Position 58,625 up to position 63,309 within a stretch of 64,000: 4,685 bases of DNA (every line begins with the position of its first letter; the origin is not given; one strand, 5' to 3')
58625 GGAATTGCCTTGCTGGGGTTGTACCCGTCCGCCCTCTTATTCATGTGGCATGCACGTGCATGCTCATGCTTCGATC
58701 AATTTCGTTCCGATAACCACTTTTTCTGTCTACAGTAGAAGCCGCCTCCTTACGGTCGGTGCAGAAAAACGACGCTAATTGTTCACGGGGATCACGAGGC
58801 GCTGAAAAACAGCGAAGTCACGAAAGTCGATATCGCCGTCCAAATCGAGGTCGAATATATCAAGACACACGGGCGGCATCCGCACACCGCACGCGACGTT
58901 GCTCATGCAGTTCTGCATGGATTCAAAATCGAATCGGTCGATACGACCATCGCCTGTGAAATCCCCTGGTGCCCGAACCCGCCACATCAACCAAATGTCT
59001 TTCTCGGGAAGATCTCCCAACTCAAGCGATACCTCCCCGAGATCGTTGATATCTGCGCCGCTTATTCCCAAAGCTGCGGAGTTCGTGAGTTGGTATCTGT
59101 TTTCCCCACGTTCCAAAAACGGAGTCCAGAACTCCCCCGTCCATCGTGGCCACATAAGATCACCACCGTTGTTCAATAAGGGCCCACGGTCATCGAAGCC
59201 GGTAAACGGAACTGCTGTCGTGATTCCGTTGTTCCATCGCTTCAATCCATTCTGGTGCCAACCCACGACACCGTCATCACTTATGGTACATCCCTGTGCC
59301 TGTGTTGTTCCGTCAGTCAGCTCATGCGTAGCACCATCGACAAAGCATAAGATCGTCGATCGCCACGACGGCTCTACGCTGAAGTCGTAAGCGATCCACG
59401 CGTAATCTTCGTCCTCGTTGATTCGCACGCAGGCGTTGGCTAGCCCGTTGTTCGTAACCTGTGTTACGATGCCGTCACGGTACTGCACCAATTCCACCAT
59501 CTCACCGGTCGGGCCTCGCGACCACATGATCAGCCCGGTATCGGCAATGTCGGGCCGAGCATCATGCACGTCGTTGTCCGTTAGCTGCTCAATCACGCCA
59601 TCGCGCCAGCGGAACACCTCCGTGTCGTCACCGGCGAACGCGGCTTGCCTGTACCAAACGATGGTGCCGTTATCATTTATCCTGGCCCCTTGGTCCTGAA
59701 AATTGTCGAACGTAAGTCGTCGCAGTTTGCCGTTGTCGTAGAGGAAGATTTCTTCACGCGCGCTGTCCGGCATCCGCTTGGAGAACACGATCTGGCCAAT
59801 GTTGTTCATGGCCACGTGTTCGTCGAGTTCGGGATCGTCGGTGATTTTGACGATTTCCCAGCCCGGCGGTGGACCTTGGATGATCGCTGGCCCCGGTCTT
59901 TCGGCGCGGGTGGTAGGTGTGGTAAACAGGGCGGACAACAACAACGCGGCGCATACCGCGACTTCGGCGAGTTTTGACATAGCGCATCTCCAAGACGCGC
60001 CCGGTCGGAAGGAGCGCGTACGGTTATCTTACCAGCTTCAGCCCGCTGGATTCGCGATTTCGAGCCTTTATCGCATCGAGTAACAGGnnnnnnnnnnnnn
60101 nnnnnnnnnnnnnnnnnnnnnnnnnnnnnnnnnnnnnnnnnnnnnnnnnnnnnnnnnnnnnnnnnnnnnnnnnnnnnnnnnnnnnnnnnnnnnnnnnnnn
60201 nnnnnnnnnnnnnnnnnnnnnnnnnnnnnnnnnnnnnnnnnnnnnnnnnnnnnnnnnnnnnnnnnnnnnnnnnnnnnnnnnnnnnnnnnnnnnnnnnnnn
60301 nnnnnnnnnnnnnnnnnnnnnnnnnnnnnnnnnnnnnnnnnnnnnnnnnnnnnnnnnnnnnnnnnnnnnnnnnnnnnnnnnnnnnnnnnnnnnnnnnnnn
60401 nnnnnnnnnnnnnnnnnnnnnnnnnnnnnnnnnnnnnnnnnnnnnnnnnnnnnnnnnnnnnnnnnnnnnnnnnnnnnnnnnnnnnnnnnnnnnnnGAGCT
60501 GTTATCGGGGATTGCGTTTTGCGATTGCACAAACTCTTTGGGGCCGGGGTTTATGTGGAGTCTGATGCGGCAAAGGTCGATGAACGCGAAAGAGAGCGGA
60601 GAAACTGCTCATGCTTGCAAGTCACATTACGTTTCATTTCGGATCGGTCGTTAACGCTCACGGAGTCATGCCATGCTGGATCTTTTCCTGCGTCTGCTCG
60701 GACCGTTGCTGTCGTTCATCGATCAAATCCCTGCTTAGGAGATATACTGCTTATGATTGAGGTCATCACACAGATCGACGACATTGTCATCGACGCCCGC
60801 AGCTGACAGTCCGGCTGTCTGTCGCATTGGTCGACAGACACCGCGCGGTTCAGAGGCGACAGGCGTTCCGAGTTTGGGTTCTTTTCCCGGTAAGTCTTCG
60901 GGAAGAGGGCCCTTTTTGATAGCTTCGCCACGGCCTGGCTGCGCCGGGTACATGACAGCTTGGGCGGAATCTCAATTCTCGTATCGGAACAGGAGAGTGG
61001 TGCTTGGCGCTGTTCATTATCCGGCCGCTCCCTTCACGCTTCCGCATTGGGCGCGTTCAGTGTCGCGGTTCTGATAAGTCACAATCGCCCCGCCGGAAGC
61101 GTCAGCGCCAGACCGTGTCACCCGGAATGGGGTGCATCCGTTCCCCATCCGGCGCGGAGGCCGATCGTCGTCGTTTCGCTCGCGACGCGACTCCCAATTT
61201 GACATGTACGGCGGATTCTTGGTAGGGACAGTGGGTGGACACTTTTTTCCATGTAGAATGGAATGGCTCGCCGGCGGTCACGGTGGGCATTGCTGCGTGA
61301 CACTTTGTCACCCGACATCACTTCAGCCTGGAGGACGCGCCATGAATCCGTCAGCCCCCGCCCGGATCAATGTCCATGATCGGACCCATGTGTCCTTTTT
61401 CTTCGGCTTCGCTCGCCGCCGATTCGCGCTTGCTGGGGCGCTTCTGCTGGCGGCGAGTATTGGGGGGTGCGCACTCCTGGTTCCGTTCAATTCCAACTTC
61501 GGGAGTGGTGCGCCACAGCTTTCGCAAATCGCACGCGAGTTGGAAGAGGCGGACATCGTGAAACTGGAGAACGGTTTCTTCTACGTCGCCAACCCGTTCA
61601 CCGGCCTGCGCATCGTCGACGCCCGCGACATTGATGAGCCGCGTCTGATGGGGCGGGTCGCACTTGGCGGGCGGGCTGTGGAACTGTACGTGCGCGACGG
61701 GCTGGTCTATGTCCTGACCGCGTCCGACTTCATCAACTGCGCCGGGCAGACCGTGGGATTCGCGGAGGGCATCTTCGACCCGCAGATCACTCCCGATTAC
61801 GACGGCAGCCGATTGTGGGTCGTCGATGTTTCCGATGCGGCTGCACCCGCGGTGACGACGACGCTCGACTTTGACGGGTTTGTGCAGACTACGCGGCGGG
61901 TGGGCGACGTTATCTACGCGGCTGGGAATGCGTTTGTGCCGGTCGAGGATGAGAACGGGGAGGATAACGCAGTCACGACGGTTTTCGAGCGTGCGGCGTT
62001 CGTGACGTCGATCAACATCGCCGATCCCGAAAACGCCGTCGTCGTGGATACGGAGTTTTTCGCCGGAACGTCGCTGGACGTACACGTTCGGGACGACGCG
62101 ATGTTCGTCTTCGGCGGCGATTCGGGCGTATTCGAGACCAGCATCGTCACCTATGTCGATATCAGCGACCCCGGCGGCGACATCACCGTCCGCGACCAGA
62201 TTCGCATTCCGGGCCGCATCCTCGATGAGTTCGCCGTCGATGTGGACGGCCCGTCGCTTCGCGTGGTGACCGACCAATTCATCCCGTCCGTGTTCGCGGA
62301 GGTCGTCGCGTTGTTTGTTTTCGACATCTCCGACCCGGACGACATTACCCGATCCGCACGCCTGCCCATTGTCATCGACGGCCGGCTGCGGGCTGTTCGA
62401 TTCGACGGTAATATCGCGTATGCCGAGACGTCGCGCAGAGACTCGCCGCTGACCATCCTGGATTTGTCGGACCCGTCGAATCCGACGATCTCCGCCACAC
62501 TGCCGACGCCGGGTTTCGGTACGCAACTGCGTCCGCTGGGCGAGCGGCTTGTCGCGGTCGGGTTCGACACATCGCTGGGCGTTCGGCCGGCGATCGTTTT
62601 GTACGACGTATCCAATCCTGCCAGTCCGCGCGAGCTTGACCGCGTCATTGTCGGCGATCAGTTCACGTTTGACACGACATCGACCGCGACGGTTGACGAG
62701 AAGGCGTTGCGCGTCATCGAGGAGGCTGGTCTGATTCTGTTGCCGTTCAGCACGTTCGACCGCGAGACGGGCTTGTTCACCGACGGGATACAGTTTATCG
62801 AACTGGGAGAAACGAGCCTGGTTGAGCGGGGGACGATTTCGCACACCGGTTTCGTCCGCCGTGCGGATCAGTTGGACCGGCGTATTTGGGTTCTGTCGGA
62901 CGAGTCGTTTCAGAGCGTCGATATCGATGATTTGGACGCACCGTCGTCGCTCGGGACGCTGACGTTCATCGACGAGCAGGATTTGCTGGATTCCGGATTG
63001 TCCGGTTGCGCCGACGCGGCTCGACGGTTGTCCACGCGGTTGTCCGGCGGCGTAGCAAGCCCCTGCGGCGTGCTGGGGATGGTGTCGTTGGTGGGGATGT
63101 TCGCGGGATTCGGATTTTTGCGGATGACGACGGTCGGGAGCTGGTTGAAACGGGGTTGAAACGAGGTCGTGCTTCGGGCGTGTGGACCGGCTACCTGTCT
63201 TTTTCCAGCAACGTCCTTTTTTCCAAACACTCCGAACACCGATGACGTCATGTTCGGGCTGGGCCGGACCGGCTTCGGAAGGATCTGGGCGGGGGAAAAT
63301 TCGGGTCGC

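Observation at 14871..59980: Possible cohesin-dockerin style extracellular assembly linking nucleases and giant adhesin-like proteins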

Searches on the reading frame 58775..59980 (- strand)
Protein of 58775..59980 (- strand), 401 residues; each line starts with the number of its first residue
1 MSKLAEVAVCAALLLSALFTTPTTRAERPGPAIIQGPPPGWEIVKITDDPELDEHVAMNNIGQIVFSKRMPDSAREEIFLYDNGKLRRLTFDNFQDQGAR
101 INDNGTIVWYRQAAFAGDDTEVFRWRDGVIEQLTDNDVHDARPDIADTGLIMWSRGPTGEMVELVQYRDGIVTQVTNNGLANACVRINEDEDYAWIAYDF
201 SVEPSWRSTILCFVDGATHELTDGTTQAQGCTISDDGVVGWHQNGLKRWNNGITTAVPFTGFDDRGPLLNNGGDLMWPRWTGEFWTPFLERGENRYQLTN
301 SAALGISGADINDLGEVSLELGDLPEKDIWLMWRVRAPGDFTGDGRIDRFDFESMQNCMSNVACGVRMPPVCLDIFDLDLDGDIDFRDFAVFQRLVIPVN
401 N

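Call 5: search_protein_families(library=pfam, proteins=[window:58775-59980:-], max_evalue=0.01)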
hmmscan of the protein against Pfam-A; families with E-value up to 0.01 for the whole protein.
window:58775-59980:- (401 aa): 1 family
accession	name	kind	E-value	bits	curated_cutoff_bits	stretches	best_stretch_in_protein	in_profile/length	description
PF00404.24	Dockerin_1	-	0.00036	21.1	22.9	1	338-393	1-53/57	Dockerin type I domain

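Call 10: search_protein_families(library=ncbifam, proteins=[window:58775-59980:-], max_evalue=0.1)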
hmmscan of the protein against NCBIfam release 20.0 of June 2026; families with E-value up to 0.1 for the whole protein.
window:58775-59980:- (401 aa): 0 families

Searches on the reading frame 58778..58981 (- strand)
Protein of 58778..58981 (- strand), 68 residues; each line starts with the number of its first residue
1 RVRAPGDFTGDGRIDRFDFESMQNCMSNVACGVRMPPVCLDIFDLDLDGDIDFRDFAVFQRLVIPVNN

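Call 6: search_protein_families(library=pfam, proteins=[window:58778-58981:-], max_evalue=10)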
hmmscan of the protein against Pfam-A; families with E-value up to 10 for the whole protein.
seq(68 aa): 8 families
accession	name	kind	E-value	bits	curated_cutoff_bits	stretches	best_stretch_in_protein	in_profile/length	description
PF00404.24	Dockerin_1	-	9.5e-06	26.2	22.9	1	5-61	1-54/57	Dockerin type I domain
PF13499.12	EF-hand_7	-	0.0014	19.4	30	2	39-57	45-63/67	EF-hand domain pair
PF00036.39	EF-hand_1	-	0.006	16.5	25.4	2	41-58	7-24/29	EF hand domain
PF13405.12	EF-hand_6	-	0.011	15.9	25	2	7-22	10-25/30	EF-hand domain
PF13517.12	FG-GAP_3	-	0.034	15.2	26.9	2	5-15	48-58/61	FG-GAP-like repeat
PF13202.12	EF-hand_5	-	0.04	13.8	25.9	2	40-57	5-22/25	EF hand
PF12763.14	EH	-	0.066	13.6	22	1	41-64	47-70/101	EH domain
PF13833.12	EF-hand_8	-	0.1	12.8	28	1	41-59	32-50/54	EF-hand domain pair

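Call 47: search_solved_structures(query=window:58778-58981:-, max_evalue=1, show_alignments=3)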
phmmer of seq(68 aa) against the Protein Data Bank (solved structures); distinct sequences matched with E-value up to 1: 53.
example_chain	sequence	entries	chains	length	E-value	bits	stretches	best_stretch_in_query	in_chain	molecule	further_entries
6tz6_B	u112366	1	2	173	5.9e-05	26.3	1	7-57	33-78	Calcineurin subunit B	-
5b8i_B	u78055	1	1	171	0.0037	20.6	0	11-57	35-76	Calcineurin subunit B, variant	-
9k6m_A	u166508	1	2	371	0.0038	20.6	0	27-63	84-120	EF-hand domain-containing protein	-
5nrm_B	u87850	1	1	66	0.0047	20.3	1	5-62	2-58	DocCel5: Type I dockerin repeat domain from A. cellulolyticus family 5 endoglucanase WP_01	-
6wdo_Q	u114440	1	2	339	0.0059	20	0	38-63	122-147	Calcium uptake protein 1, mitochondrial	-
6le5_A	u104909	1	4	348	0.006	20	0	38-63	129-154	Calcium uptake protein 1, mitochondrial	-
6wdn_B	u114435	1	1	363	0.0061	19.9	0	38-63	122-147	Calcium uptake protein 1, mitochondrial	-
4nsd_A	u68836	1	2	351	0.0062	19.9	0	38-63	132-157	Calcium uptake protein 1, mitochondrial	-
6lb7_A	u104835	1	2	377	0.0079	19.6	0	38-63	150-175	Calcium uptake protein 1, mitochondrial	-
1a2x_A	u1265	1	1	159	0.0083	19.5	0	9-59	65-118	TROPONIN C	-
6xqn_I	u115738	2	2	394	0.0084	19.5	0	38-63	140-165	Calcium uptake protein 1, mitochondrial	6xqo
4nsc_A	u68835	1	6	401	0.009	19.4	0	38-63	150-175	Calcium uptake protein 1, mitochondrial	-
6tz7_B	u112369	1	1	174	0.016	18.6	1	9-57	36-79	Calcineurin Ca2+-binding regulatory subunit CnaB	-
6k7y_I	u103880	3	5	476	0.016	18.6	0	7-33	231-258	Calcium uptake protein 1, mitochondrial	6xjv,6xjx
6lb8_A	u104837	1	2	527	0.026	17.9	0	7-32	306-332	Endolysin,Calcium uptake protein 1, mitochondrial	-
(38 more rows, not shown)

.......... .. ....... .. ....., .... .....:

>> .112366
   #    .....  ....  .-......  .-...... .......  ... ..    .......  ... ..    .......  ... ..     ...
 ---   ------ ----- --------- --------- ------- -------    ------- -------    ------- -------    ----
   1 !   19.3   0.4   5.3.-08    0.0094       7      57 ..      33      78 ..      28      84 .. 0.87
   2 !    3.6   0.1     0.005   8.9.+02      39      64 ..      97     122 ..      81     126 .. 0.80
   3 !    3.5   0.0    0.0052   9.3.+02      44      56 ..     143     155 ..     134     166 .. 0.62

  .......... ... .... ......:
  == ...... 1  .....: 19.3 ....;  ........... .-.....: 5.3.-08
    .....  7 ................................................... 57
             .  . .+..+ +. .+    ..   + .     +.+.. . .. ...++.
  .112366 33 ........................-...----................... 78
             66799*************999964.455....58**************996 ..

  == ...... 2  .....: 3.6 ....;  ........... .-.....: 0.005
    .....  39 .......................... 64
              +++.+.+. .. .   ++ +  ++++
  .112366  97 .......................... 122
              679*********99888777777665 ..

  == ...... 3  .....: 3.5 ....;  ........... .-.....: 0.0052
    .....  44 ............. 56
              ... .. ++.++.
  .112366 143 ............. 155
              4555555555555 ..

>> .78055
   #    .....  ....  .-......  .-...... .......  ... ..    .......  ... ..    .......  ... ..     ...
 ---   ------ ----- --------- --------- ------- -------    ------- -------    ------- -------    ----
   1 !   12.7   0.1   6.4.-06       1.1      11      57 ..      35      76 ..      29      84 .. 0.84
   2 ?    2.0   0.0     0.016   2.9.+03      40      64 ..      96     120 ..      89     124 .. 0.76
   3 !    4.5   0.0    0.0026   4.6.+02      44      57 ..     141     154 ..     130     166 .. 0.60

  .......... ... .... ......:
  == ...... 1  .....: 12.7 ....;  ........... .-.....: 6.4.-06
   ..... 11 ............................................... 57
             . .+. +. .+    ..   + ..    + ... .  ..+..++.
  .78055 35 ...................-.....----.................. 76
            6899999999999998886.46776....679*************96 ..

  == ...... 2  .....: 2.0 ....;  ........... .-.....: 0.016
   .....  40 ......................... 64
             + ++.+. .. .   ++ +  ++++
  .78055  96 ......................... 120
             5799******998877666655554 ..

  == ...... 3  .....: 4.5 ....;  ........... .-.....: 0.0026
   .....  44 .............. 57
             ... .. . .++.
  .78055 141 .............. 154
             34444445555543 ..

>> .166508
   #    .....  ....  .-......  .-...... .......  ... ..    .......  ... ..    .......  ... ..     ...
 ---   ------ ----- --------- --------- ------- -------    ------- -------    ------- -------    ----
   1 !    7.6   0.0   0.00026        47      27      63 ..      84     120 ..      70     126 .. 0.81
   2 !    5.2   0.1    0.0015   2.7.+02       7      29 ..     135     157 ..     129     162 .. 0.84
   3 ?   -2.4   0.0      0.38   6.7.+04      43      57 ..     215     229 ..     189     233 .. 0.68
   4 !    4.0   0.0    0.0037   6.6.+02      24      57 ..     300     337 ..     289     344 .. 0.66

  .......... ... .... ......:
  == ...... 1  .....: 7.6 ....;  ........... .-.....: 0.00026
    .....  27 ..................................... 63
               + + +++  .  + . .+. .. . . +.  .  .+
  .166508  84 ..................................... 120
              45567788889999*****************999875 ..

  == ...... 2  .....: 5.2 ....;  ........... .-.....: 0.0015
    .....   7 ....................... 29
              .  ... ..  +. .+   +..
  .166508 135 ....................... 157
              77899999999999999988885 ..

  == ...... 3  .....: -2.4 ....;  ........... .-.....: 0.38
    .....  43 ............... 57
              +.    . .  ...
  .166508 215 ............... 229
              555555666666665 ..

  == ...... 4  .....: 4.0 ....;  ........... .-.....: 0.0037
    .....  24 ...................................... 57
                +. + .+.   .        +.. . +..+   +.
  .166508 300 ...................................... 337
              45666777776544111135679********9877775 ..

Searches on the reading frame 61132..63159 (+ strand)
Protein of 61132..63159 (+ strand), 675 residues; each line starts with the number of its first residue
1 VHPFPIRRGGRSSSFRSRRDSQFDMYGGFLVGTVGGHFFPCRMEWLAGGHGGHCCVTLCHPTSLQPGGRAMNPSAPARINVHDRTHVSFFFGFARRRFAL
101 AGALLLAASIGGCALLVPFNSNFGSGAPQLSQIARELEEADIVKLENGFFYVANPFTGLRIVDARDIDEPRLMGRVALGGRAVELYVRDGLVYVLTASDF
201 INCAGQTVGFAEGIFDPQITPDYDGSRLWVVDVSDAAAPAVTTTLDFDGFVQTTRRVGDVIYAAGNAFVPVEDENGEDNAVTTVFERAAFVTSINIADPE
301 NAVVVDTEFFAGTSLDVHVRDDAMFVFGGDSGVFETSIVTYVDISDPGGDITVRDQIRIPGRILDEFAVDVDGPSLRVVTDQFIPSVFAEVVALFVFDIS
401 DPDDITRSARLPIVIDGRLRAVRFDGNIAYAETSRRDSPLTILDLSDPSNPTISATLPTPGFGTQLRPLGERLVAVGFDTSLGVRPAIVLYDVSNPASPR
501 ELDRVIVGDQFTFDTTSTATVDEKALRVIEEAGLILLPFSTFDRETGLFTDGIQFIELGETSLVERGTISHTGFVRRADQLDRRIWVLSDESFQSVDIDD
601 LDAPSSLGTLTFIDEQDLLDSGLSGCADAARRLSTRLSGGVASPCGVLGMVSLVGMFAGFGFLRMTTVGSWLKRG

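Call 21: search_protein_families(library=pfam, proteins=[window:61132-63159:+], max_evalue=0.001)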
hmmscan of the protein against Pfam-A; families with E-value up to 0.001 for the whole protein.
window:61132-63159:+ (675 aa): 2 families
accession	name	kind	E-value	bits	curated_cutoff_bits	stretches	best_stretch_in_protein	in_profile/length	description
PF09826.15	Beta_propel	-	5.7e-47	161.1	22.4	1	137-600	11-494/495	Beta propeller domain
PF08309.17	LVIVD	-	2.7e-10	39.9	20.2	0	437-455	20-38/42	LVIVD repeat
